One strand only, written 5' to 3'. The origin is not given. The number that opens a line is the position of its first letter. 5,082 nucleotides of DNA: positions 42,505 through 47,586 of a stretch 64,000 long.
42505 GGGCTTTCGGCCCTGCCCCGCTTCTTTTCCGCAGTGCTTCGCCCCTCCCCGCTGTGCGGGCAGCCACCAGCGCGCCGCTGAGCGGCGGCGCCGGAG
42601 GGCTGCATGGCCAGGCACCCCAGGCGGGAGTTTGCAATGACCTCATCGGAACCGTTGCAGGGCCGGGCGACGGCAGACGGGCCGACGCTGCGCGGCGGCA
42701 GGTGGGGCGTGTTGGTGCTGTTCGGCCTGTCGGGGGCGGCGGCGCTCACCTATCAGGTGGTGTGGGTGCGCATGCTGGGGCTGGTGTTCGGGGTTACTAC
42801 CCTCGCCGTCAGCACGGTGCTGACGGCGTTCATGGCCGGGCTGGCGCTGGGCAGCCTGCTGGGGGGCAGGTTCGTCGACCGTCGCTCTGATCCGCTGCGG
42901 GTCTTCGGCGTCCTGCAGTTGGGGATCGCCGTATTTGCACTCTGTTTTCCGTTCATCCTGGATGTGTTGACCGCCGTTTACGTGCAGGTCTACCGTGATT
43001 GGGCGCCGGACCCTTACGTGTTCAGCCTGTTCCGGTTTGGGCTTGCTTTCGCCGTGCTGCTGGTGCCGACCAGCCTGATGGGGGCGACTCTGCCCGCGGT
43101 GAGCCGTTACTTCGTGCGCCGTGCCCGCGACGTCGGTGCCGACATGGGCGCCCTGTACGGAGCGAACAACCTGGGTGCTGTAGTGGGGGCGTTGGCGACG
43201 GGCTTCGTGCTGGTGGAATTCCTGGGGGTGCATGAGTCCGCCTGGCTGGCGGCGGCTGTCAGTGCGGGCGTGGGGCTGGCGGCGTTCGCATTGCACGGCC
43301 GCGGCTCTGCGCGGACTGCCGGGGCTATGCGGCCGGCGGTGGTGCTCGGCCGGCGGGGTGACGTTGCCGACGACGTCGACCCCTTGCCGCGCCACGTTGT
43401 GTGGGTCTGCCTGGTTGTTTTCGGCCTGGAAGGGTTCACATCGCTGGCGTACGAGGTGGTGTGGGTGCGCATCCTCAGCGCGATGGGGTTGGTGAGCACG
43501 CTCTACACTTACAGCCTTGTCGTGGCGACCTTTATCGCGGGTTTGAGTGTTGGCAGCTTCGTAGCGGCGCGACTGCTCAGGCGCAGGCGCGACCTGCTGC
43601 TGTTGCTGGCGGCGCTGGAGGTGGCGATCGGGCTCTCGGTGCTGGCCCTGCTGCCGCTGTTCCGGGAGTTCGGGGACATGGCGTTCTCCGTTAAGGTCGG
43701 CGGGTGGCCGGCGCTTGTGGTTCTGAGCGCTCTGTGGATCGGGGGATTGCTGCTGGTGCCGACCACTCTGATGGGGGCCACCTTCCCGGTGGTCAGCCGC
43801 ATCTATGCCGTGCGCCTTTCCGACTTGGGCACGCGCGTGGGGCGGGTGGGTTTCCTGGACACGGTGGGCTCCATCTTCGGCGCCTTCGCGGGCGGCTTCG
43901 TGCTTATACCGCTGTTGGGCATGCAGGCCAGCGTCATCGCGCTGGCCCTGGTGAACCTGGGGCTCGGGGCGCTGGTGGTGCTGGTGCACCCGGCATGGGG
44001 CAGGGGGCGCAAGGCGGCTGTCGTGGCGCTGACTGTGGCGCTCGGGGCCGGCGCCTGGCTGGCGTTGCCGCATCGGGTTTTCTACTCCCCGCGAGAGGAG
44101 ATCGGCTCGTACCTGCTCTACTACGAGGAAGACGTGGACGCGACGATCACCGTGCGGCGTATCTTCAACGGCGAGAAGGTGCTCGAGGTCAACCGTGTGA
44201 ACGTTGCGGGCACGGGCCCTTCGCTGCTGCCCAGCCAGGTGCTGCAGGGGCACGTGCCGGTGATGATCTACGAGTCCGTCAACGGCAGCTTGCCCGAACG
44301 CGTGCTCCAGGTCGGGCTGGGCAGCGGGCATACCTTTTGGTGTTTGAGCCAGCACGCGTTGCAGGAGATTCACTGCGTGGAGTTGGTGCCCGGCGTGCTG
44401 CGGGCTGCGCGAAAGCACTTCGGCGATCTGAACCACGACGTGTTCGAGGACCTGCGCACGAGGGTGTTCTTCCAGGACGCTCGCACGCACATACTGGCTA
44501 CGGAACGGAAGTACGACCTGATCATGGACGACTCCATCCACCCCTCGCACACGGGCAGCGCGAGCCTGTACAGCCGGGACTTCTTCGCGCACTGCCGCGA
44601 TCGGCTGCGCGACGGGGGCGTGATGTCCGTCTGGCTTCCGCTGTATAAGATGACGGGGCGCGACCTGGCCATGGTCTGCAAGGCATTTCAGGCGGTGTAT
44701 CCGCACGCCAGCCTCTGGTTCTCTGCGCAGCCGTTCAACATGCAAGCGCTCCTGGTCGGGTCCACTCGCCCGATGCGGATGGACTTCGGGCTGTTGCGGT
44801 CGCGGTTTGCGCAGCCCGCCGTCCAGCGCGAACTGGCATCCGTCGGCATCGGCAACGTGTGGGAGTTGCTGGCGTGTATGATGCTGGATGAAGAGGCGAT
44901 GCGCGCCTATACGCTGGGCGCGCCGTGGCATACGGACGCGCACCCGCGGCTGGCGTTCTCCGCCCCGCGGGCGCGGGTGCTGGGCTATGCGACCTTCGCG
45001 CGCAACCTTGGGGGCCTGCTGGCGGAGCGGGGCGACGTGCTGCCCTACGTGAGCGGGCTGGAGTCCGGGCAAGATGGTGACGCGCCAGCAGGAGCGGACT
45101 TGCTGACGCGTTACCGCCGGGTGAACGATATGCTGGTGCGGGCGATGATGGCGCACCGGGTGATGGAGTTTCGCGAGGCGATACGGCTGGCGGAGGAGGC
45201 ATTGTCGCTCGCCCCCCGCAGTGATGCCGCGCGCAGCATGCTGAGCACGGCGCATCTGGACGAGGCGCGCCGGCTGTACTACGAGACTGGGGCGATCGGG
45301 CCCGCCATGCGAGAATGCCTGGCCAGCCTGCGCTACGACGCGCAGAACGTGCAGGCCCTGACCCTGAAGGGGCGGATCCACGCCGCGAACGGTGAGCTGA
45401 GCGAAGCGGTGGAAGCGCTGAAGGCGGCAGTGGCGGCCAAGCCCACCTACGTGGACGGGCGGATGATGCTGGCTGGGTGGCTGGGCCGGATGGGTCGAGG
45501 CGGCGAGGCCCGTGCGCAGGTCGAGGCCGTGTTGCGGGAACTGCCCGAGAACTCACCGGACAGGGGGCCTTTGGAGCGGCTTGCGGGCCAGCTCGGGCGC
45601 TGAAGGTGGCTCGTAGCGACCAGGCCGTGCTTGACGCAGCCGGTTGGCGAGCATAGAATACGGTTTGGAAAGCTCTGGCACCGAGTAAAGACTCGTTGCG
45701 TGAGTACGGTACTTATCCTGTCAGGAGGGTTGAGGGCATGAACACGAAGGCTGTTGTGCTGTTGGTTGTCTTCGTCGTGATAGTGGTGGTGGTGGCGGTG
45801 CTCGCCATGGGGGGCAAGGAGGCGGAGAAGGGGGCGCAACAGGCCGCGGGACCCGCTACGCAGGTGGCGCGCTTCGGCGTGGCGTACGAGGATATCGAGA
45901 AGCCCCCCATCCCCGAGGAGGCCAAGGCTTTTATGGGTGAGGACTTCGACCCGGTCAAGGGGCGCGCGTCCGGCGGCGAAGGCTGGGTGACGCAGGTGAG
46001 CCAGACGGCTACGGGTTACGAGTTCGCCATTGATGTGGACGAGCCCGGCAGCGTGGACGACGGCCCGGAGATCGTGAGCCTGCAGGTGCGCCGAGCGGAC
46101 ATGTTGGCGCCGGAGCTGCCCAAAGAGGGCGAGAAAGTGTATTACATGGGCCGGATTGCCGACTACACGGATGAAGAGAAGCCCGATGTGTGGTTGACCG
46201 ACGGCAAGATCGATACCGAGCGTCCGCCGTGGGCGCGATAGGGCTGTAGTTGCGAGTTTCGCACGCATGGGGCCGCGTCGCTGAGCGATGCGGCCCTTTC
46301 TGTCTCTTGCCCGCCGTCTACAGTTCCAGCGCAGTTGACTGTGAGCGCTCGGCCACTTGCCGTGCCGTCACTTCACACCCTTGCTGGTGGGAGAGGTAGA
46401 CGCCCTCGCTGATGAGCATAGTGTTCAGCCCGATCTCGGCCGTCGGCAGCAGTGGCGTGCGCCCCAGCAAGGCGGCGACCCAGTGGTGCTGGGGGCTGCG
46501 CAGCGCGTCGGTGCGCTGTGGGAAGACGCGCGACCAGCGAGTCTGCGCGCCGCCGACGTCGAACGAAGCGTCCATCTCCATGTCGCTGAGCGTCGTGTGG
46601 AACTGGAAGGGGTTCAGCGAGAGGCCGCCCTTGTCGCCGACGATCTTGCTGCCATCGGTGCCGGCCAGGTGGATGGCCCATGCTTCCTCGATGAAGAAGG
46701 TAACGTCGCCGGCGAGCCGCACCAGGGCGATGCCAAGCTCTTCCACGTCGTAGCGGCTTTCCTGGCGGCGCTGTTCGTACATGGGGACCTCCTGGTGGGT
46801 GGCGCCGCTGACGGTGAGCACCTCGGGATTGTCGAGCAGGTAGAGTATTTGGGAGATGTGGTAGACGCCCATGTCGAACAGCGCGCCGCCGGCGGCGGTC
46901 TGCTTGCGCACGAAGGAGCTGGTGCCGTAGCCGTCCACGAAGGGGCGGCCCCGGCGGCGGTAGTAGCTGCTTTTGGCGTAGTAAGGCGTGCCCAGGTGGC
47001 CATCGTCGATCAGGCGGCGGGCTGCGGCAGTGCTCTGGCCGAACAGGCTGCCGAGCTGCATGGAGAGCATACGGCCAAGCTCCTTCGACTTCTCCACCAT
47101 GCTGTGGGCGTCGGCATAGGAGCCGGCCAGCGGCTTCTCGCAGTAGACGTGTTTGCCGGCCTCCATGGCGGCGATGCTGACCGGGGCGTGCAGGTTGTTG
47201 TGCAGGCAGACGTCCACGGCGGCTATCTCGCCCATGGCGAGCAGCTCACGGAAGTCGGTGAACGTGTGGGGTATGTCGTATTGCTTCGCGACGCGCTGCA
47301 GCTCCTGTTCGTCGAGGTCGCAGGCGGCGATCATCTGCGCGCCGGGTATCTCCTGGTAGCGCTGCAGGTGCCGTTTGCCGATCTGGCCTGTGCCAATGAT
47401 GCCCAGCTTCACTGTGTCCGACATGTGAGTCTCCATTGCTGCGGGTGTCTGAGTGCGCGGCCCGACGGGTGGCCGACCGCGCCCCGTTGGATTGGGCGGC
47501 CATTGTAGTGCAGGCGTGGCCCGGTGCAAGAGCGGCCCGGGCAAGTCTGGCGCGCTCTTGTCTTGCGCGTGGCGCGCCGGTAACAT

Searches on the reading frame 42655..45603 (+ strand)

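Call 56: search_protein_families(library=pfam, proteins=[window:42655-45603:+], max_evalue=0.001)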
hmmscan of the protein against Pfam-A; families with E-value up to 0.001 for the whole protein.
window:42655-45603:+ (982 aa): 7 families
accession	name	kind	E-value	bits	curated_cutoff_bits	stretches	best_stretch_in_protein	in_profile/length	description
PF01564.23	Spermine_synth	-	2.3e-15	57.1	22.9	1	533-659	10-130/186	Spermine/spermidine synthase domain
PF07690.21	MFS_1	-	3.4e-09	36.5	33.4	1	35-359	17-306/347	Major Facilitator Superfamily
PF14559.12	TPR_19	-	3.7e-08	34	25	1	910-966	2-58/68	Tetratricopeptide repeat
PF07719.23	TPR_2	-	4.6e-06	26.8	27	0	900-931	2-33/34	Tetratricopeptide repeat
PF13428.12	TPR_14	-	0.00014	22.6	23.5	0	900-940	2-42/44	Tetratricopeptide repeat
PF13432.12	TPR_16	-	0.00019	22.3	32.7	1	890-931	22-63/65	Tetratricopeptide repeat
PF00515.34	TPR_1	-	0.00081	19.6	27.8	0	900-932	2-34/34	Tetratricopeptide repeat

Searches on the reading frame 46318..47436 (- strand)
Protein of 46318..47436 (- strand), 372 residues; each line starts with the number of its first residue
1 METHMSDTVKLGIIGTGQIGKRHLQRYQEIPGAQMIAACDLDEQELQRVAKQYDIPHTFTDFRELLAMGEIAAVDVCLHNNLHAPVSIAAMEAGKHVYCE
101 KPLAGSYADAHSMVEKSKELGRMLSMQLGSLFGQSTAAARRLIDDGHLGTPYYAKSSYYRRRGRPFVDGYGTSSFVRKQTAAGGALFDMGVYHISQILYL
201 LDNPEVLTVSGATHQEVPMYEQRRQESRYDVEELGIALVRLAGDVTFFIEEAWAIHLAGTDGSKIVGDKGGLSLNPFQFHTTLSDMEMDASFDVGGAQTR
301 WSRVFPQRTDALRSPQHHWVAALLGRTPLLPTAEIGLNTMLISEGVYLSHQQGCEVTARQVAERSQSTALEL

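Call 56: search_protein_families(library=pfam, proteins=[window:46318-47436:-], max_evalue=0.001)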
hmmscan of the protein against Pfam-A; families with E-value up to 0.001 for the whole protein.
window:46318-47436:- (372 aa): 3 families
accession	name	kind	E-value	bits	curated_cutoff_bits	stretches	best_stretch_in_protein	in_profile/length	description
PF01408.29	GFO_IDH_MocA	-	7.4e-28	98.1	24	1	10-126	2-118/120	Oxidoreductase family, NAD-binding Rossmann fold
PF22725.1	GFO_IDH_MocA_C3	-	1.3e-17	64.4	27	1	137-272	2-123/124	GFO/IDH/MocA C-terminal domain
PF02894.22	GFO_IDH_MocA_C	-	4.7e-12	46.6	22.9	1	140-356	1-216/218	Oxidoreductase family, C-terminal alpha/beta domain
